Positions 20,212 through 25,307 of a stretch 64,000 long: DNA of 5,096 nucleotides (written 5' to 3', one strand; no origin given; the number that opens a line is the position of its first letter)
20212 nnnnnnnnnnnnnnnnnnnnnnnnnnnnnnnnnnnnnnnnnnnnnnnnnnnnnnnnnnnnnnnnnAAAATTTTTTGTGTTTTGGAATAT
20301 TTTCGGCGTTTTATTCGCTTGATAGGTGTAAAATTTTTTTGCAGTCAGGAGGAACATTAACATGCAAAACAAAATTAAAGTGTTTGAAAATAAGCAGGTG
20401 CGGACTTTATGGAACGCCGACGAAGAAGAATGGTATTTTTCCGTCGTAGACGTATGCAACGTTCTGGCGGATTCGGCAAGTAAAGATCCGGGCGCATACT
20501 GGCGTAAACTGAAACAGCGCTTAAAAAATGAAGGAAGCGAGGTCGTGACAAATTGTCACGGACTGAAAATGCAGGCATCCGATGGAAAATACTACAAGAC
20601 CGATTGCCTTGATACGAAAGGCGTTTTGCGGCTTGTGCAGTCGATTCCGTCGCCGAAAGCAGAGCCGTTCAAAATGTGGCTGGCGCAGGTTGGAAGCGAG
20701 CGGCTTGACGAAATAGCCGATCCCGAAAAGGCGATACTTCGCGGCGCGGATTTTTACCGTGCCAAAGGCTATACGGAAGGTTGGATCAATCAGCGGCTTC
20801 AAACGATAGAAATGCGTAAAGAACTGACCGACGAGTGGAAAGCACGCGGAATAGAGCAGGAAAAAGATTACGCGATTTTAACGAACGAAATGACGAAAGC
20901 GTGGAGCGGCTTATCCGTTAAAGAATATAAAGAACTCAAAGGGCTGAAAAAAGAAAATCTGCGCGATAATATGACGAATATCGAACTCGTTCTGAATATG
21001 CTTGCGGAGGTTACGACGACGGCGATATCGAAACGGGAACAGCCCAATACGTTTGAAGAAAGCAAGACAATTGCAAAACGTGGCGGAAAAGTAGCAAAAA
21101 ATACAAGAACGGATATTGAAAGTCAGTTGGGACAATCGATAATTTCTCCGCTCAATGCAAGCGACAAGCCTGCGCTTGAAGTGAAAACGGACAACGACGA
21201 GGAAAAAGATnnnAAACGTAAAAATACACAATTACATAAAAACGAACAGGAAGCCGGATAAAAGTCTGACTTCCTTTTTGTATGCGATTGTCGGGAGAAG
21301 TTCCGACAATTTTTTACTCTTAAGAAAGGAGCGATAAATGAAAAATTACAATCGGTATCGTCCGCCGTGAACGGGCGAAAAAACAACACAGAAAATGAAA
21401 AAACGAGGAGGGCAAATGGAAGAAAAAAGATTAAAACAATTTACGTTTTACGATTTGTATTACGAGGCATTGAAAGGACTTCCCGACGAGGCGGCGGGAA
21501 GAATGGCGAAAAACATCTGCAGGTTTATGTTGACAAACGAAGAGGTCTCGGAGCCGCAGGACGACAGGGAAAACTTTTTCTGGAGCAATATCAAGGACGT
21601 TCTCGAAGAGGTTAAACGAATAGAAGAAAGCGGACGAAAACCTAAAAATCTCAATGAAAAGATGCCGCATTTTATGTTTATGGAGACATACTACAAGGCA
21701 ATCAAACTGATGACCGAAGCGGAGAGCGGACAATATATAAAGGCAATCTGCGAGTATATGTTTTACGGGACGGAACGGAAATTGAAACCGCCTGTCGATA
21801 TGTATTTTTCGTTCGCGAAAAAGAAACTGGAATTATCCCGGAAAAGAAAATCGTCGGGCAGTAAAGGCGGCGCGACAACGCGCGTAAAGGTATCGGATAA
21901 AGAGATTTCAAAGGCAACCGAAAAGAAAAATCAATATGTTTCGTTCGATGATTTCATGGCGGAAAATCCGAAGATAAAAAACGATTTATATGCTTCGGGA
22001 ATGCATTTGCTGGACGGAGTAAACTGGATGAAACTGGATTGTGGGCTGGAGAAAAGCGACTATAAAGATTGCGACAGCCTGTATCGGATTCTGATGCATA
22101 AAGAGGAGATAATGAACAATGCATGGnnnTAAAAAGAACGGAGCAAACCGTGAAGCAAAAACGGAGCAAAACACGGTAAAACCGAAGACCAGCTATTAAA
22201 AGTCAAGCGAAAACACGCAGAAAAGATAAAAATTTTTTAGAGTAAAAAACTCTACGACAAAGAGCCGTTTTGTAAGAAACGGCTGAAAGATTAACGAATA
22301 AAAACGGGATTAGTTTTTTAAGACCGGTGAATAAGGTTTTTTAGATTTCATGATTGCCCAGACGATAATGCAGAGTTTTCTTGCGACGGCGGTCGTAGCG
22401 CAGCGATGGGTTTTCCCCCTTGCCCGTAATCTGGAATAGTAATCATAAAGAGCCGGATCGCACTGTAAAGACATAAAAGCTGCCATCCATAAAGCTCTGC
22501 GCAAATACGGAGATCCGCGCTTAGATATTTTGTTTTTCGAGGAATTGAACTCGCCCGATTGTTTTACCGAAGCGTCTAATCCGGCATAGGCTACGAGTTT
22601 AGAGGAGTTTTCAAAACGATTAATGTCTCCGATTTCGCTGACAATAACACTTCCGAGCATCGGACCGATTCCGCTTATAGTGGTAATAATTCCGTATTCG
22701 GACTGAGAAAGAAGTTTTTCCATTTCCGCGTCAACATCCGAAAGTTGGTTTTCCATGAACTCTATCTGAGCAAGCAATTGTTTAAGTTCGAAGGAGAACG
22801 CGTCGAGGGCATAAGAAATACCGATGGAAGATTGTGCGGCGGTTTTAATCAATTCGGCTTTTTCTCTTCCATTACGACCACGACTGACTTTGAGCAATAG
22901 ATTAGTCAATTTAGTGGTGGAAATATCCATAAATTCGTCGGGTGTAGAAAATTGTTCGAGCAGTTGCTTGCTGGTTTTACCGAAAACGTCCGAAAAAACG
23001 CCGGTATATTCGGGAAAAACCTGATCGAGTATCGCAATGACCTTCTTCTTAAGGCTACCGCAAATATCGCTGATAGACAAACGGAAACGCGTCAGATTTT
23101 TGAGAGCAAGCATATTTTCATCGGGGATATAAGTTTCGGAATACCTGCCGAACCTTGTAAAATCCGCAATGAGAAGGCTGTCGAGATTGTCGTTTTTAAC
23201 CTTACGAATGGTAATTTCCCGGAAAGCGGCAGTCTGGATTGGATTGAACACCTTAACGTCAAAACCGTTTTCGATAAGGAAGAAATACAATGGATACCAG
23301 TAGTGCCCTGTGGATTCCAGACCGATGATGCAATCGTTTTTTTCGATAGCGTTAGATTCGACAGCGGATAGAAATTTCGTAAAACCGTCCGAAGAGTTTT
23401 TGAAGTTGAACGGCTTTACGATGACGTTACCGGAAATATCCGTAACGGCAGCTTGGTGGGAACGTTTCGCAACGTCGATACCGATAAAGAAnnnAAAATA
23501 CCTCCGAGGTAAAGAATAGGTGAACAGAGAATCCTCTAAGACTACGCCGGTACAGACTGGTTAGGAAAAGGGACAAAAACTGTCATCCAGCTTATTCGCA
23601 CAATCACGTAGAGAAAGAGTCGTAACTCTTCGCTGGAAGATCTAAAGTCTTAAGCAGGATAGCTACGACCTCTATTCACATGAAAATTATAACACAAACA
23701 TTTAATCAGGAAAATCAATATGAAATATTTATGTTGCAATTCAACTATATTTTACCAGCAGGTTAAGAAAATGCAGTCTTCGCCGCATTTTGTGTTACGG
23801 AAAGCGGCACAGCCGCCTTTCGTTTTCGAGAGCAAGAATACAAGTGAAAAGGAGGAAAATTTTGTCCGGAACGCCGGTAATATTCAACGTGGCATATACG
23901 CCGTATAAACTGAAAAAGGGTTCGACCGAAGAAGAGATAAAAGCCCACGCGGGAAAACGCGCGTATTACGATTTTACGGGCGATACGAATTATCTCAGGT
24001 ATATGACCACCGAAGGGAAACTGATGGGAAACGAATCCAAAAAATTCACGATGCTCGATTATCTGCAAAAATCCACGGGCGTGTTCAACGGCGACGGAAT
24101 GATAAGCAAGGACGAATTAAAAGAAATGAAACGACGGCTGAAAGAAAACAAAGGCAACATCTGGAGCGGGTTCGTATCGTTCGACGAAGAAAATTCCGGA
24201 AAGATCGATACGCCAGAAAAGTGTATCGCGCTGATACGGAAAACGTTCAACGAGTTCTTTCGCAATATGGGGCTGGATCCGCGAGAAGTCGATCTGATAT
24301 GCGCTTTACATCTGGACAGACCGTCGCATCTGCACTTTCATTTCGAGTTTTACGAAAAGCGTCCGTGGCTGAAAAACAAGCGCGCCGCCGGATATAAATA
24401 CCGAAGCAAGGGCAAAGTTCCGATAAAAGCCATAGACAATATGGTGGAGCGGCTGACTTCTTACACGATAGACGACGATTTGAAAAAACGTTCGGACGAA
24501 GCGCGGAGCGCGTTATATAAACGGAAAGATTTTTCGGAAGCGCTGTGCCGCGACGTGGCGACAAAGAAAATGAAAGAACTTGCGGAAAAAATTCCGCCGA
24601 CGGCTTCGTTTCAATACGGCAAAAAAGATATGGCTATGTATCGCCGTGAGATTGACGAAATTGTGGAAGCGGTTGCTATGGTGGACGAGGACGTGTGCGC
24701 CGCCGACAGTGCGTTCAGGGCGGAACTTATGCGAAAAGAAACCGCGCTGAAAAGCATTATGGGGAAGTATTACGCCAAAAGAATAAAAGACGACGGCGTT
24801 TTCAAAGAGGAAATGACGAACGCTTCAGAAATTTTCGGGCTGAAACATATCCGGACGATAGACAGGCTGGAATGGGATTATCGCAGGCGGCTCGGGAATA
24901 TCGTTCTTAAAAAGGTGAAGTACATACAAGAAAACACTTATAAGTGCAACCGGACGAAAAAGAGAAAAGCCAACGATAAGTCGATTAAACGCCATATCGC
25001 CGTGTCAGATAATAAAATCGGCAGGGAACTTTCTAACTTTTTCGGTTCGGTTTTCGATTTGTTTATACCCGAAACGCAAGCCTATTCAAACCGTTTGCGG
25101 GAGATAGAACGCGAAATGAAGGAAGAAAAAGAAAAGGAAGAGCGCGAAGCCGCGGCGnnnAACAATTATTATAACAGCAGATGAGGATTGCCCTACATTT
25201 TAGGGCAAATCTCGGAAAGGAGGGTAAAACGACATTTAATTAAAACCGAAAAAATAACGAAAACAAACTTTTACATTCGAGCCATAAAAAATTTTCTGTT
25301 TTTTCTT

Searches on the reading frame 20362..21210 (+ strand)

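Call 8: search_protein_families(library=pfam, proteins=[window:20362-21210:+], max_evalue=0.01)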
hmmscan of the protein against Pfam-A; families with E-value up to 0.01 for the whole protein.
window:20362-21210:+ (283 aa): 1 family
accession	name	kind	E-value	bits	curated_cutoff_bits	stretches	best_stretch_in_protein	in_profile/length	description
PF02498.22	Bro-N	-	2.5e-13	50.9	25.6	1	12-109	1-92/96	BRO family, N-terminal domain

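Call 9: search_protein_families(library=padloc, proteins=[window:20362-21210:+], max_evalue=0.001)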
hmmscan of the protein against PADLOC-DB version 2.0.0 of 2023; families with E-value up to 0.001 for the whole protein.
window:20362-21210:+ (283 aa): 4 families
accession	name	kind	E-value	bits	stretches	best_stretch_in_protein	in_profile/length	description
PDLC04920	PDC-S13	-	2.9e-129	428.4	1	2-280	4-280/286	-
PDLC04841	PDC-S04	-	1.8e-28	98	1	3-110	5-113/292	-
PDLC04919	PDC-S13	-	8.2e-09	33.1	1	143-254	135-244/281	-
PDLC04918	PDC-S13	-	2.9e-08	32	1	157-251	83-179/214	-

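Call 64: search_protein_families(library=phrogs, proteins=[window:20362-21210:+], max_evalue=0.00001)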
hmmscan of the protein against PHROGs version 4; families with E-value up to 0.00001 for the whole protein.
window:20362-21210:+ (283 aa): 4 families
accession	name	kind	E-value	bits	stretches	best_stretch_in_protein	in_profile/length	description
phrog_15286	-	unknown function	1.1e-121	406.1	1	2-271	4-271/274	-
phrog_28094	-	unknown function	4.1e-22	79.2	1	209-267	1-59/66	-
phrog_2899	-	transcription regulation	7.5e-08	33.3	1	1-224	3-215/263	anti-repressor Ant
phrog_8036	-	unknown function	7.7e-08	33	1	145-258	145-256/290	-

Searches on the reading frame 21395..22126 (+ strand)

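Call 8: search_protein_families(library=pfam, proteins=[window:21395-22126:+], max_evalue=0.01)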
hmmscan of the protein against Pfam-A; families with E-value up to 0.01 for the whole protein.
window:21395-22126:+ (244 aa): 1 family
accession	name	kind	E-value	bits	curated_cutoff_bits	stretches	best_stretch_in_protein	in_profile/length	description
PF19808.4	DUF6291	-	2e-19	69.9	27.2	2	93-159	2-68/79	Family of unknown function (DUF6291)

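Call 9: search_protein_families(library=padloc, proteins=[window:21395-22126:+], max_evalue=0.001)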
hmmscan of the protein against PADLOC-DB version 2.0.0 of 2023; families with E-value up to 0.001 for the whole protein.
window:21395-22126:+ (244 aa): 0 families

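Call 64: search_protein_families(library=phrogs, proteins=[window:21395-22126:+], max_evalue=0.00001)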
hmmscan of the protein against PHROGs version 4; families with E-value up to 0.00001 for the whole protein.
window:21395-22126:+ (244 aa): 3 families
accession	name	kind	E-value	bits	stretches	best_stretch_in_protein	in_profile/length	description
phrog_15768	-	unknown function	1.5e-16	62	1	93-179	5-90/228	-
phrog_16304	-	unknown function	3.3e-12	47.8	1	92-166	6-88/244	-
phrog_19415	-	unknown function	8.1e-08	33.5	0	14-77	6-68/224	-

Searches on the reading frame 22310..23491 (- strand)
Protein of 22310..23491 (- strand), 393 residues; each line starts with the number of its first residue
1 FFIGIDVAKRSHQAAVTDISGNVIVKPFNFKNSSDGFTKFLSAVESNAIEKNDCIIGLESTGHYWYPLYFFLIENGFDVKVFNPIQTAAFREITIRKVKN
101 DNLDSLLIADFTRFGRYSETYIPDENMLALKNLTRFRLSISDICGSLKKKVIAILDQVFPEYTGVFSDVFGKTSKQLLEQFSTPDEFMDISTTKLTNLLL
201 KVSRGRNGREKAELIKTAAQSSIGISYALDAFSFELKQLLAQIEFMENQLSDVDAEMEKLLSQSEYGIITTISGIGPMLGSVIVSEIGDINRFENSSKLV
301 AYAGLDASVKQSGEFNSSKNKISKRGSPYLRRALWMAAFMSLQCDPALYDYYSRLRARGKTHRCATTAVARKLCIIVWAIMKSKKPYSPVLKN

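Call 8: search_protein_families(library=pfam, proteins=[window:22310-23491:-], max_evalue=0.01)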
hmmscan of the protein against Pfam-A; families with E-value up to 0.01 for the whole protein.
window:22310-23491:- (393 aa): 2 families
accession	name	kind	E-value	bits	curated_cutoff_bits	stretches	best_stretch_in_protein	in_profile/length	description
PF01548.23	DEDD_Tnp_IS110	-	9.9e-41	139.5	29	1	3-160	1-155/155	Transposase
PF02371.22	Transposase_20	-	2.4e-27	95.5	21.3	1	268-352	3-86/87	Transposase IS116/IS110/IS902 family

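Call 9: search_protein_families(library=padloc, proteins=[window:22310-23491:-], max_evalue=0.001)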
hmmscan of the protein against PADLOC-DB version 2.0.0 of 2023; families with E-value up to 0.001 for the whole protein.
window:22310-23491:- (393 aa): 0 families

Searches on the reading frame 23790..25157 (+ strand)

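Call 8: search_protein_families(library=pfam, proteins=[window:23790-25157:+], max_evalue=0.01)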
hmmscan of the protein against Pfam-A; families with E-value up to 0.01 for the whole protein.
window:23790-25157:+ (456 aa): 4 families
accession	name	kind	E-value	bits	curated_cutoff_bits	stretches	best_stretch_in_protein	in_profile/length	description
PF18555.7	MobL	-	5.9e-17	62.2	28.5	1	67-301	21-283/383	MobL relaxases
PF00036.39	EF-hand_1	-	0.00027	20.7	25.4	0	100-115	12-27/29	EF hand domain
PF13202.12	EF-hand_5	-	0.00084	19.2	25.9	1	100-113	11-24/25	EF hand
PF13405.12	EF-hand_6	-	0.0018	18.3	25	0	100-113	12-25/30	EF-hand domain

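Call 9: search_protein_families(library=padloc, proteins=[window:23790-25157:+], max_evalue=0.001)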
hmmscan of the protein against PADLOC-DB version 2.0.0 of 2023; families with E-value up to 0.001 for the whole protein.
window:23790-25157:+ (456 aa): 0 families

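Call 64: search_protein_families(library=phrogs, proteins=[window:23790-25157:+], max_evalue=0.00001)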
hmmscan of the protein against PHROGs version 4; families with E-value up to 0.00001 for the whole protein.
window:23790-25157:+ (456 aa): 0 families
